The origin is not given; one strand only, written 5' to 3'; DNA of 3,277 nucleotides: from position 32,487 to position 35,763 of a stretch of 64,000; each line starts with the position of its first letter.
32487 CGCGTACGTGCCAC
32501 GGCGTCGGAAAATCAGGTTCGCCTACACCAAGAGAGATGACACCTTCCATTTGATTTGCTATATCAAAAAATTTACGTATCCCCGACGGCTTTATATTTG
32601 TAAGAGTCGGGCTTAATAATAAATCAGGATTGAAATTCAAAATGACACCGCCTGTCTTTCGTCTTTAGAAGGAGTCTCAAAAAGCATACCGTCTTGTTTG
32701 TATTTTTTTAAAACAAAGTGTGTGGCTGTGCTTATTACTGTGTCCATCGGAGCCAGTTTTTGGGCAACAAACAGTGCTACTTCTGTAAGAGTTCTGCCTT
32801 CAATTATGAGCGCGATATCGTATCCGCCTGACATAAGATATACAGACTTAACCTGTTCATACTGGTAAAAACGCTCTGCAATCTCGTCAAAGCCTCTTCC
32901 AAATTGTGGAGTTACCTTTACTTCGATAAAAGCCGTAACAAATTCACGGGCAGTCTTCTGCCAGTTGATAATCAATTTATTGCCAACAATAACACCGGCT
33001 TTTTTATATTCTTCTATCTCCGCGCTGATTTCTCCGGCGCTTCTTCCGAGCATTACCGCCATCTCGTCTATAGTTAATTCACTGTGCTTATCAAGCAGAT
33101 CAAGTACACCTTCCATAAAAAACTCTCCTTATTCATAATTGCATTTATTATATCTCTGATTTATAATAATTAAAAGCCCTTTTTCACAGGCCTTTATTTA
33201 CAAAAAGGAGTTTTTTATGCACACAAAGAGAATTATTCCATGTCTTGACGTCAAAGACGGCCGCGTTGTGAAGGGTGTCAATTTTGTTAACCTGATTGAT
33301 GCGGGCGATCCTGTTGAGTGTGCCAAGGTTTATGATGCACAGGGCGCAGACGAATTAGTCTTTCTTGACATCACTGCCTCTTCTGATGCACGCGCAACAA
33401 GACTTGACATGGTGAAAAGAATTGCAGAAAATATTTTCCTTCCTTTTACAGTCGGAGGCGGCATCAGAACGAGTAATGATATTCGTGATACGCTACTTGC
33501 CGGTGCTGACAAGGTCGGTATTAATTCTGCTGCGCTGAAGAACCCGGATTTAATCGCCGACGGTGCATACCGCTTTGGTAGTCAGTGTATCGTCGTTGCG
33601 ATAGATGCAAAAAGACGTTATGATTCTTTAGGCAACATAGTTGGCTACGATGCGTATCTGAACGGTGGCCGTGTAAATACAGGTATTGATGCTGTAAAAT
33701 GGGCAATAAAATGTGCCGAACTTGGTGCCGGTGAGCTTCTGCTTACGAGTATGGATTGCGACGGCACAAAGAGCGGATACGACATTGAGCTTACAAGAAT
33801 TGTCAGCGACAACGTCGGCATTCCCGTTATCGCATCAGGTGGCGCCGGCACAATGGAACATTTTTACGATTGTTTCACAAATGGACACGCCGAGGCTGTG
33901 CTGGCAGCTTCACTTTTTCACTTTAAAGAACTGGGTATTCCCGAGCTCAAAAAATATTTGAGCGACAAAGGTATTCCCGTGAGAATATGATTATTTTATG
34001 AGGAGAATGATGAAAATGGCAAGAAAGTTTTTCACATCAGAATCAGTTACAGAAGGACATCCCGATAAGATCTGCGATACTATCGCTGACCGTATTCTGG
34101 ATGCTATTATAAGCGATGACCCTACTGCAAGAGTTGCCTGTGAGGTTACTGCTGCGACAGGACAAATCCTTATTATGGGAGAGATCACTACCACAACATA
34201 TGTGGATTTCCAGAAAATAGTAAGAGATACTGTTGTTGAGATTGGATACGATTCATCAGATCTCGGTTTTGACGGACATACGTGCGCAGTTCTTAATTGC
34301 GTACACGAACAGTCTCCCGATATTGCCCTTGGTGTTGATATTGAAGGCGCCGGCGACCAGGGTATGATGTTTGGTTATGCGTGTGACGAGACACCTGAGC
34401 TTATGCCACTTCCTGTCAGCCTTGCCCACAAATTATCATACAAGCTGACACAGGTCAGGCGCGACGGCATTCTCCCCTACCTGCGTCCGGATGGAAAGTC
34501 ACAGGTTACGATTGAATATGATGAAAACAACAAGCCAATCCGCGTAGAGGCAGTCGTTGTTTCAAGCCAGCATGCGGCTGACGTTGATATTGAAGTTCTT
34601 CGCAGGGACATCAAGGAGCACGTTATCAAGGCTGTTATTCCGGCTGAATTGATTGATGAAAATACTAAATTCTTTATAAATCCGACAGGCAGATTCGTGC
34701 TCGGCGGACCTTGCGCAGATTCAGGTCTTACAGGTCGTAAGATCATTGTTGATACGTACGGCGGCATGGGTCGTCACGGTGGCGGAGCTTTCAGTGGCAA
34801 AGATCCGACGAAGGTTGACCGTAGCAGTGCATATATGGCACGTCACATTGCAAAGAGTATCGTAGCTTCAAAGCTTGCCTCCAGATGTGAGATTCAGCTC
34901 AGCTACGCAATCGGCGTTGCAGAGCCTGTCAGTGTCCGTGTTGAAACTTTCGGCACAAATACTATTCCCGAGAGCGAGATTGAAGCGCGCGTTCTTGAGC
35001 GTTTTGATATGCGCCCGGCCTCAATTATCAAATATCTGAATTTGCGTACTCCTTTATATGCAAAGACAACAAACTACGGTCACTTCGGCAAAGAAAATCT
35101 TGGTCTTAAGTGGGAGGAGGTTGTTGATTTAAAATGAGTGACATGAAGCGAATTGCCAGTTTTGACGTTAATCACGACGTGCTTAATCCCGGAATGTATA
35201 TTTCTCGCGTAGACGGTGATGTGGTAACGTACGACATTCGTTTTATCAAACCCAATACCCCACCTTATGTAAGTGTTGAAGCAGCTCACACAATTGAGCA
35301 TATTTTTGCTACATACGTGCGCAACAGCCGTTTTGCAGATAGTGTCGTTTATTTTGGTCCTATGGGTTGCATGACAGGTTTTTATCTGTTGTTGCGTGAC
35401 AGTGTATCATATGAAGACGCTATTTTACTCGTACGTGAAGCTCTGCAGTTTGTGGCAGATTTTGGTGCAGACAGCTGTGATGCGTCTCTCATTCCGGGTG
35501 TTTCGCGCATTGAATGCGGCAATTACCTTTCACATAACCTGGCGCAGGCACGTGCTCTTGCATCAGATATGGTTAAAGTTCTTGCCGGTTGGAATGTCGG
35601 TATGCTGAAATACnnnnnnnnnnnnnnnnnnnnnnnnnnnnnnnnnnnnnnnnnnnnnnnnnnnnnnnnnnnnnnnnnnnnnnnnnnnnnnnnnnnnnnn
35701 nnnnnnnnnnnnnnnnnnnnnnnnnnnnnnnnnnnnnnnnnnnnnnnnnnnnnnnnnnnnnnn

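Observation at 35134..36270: LuxS-MtnN (Pfs) gene fusion, translationally coupled to metK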

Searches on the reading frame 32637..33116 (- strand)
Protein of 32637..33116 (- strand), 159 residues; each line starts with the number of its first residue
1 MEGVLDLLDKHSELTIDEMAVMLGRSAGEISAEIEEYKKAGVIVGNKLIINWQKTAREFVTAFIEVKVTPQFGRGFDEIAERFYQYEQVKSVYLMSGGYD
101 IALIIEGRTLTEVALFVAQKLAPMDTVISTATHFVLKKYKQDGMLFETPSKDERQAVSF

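Call 34: search_protein_families(library=pfam, proteins=[window:32637-33116:-], max_evalue=0.00001)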
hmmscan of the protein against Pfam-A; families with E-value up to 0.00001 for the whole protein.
window:32637-33116:- (159 aa): 1 family
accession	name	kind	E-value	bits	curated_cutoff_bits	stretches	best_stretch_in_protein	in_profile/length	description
PF01037.27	AsnC_trans_reg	-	1.9e-12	47.3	25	1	64-137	1-72/73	Lrp/AsnC ligand binding domain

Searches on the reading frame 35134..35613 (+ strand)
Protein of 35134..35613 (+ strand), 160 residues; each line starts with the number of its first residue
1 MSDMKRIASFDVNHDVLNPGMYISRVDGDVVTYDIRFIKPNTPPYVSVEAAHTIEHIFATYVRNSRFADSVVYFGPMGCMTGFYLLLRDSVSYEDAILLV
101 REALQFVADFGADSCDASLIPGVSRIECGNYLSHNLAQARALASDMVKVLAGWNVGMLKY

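Call 76: search_protein_families(library=ncbifam, proteins=[window:35134-35613:+], max_evalue=1e-10)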
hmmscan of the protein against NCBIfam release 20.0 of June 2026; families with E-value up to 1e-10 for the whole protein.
window:35134-35613:+ (160 aa): 10 families
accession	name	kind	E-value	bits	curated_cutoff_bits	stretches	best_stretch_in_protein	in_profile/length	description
NF002604.0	PRK02260.1-4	equivalog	5.7e-46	156.4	158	1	4-153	3-150/161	S-ribosylhomocysteine lyase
NF002606.0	PRK02260.2-4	equivalog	1.7e-24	86.2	208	1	4-147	1-140/153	S-ribosylhomocysteine lyase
NF002609.0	PRK02260.3-2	equivalog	2.4e-20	73.1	275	1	5-144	2-141/158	S-ribosylhomocysteine lyase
NF002602.0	PRK02260.1-2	equivalog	1.7e-18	67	197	1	8-148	5-148/171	S-ribosylhomocysteine lyase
NF002605.0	PRK02260.2-3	equivalog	4.1e-16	59.2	306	1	26-147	35-150/164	S-ribosylhomocysteine lyase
NF002608.0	PRK02260.3-1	equivalog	8e-16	58.3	272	1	27-147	29-143/158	S-ribosylhomocysteine lyase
NF002607.0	PRK02260.2-5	equivalog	8.3e-15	55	290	1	27-145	32-144/160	S-ribosylhomocysteine lyase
NF002610.0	PRK02260.3-3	equivalog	2.8e-14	53.6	307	1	27-143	29-139/157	S-ribosylhomocysteine lyase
NF002611.0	PRK02260.3-4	equivalog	6.6e-14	51.9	277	1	27-143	32-140/158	S-ribosylhomocysteine lyase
NF002603.0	PRK02260.1-3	equivalog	7.9e-14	51.9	267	1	20-143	23-141/157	S-ribosylhomocysteine lyase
